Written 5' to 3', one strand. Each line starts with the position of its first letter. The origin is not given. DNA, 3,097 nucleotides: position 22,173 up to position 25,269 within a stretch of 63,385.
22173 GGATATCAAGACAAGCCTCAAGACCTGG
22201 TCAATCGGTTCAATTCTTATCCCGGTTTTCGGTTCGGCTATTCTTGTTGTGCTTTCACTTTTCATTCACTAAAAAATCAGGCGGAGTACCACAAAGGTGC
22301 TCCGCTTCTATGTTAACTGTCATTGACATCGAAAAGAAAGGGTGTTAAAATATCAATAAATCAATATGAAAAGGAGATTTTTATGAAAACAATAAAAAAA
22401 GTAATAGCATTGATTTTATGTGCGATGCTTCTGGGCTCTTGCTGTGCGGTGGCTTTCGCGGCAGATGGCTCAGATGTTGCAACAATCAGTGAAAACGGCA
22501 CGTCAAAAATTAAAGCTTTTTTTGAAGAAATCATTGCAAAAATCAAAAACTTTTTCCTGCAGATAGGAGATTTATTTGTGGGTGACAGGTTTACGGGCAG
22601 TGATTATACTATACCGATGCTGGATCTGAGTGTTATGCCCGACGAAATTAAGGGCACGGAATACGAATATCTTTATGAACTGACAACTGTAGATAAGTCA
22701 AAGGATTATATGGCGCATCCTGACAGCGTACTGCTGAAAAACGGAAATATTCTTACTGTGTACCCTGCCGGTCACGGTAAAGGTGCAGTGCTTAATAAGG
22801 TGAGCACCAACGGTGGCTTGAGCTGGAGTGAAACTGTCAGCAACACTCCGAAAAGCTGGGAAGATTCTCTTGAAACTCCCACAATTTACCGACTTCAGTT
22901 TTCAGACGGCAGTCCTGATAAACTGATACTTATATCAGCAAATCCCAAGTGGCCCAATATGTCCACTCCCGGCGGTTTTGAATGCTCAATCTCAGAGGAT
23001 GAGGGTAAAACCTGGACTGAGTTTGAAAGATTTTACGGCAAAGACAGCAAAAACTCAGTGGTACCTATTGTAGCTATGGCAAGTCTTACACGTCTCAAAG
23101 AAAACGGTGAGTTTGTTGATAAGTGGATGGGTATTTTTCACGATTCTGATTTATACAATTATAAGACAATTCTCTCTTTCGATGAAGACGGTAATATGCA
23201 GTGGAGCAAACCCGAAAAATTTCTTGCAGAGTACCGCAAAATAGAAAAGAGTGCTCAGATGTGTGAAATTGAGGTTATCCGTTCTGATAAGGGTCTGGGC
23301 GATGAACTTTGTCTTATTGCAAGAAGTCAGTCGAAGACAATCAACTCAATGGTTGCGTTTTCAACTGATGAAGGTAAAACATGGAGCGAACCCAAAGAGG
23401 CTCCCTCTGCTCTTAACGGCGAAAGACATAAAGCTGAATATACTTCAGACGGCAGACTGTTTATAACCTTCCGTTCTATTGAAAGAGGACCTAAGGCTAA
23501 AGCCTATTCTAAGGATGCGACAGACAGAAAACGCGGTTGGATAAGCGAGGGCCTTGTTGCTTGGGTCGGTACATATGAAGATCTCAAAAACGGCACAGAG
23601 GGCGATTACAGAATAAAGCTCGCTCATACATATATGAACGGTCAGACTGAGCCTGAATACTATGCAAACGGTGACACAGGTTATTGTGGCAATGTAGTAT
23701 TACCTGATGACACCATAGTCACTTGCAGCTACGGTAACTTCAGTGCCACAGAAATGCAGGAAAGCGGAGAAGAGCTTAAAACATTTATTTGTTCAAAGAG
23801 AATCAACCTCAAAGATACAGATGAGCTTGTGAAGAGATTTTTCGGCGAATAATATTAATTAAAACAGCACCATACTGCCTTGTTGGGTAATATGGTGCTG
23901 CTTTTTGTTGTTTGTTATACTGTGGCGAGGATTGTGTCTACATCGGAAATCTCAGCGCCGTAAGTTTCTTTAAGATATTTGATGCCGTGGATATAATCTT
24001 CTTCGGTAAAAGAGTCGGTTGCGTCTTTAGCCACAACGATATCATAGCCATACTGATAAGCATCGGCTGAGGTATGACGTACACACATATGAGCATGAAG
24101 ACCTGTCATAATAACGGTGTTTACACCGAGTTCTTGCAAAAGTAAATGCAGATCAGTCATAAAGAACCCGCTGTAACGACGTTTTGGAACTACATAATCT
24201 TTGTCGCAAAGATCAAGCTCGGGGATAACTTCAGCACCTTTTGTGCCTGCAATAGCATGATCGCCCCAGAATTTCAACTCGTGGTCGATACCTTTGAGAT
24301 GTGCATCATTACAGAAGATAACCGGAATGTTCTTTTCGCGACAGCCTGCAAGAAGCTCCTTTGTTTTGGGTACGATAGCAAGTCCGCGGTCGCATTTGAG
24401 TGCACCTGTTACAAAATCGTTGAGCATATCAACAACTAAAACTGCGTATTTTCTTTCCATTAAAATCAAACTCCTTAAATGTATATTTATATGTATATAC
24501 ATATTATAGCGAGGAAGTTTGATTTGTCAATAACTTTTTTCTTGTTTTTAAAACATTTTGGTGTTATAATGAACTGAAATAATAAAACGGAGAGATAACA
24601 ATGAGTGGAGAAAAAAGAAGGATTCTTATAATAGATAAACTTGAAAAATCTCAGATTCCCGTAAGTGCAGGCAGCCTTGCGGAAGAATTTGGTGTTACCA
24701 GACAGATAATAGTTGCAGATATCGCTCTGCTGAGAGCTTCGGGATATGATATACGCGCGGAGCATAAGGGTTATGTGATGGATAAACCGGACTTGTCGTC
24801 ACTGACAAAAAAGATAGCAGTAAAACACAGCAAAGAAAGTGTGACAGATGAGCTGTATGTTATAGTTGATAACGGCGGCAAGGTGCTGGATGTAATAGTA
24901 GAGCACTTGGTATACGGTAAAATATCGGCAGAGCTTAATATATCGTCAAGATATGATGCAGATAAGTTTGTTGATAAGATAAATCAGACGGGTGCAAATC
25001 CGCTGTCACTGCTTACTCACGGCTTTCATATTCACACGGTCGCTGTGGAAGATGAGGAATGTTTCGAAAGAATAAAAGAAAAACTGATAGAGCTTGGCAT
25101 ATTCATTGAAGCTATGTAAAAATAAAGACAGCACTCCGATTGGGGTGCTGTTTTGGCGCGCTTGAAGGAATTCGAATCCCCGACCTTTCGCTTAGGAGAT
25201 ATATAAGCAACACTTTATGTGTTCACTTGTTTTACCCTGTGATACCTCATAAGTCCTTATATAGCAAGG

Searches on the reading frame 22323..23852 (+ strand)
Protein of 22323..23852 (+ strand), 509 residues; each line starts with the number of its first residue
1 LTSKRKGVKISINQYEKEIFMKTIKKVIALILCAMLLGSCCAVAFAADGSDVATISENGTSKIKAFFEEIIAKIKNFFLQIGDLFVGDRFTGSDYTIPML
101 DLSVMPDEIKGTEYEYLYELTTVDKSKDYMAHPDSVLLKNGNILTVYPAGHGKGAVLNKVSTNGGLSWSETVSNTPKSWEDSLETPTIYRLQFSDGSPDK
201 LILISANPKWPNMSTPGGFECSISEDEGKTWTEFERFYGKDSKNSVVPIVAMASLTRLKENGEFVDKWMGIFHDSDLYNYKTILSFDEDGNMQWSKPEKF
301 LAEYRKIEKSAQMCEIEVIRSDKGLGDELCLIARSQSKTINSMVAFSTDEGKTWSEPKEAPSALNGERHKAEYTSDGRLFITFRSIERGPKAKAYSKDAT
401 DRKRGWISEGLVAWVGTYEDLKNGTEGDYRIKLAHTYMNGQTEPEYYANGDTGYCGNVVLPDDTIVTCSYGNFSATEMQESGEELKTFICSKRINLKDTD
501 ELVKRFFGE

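Call 31: search_protein_families(library=pfam, proteins=[window:22323-23852:+], max_evalue=0.001)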
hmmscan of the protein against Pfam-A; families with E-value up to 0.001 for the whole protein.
window:22323-23852:+ (509 aa): 4 families
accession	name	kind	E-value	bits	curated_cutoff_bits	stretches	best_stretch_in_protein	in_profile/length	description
PF13088.12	BNR_2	-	7.5e-12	45.6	31.4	1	156-381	20-225/277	BNR repeat-like domain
PF02012.26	BNR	-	9.8e-07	28.3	27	0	346-355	2-11/12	BNR/Asp-box repeat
PF24316.1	Tli3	-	6.2e-05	23.8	27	0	336-363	78-108/129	T6SS Tli3 immunity protein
PF15902.12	Sortilin-Vps10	-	0.00065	19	33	0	160-237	49-115/446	Sortilin, neurotensin receptor 3,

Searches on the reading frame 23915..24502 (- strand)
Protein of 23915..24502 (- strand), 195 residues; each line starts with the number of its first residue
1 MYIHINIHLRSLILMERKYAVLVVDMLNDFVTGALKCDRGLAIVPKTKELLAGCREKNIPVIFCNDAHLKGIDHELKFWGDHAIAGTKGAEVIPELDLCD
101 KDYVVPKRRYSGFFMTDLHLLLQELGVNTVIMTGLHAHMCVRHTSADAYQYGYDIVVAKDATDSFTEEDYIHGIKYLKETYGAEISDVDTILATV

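Call 31: search_protein_families(library=pfam, proteins=[window:23915-24502:-], max_evalue=0.001)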
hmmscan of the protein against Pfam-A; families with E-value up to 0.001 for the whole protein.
window:23915-24502:- (195 aa): 1 family
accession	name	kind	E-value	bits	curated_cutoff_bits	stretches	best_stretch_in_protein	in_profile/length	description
PF00857.26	Isochorismatase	-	3.2e-42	145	27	1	20-188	2-173/175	Isochorismatase domain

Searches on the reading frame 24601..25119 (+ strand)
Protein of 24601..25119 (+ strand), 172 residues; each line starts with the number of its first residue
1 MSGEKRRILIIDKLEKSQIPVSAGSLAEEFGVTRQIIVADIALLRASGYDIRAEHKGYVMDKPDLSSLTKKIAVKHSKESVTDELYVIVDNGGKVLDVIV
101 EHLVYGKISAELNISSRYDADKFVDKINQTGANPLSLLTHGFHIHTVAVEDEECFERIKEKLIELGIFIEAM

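Call 31: search_protein_families(library=pfam, proteins=[window:24601-25119:+], max_evalue=0.001)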
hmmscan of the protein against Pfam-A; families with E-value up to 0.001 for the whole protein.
window:24601-25119:+ (172 aa): 2 families
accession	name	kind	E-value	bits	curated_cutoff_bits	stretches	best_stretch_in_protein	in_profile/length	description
PF02829.19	3H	-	8.1e-34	116.2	25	1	72-167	1-96/97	3H domain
PF08279.18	HTH_11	-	1.3e-13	51.1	25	1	6-58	1-54/55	HTH domain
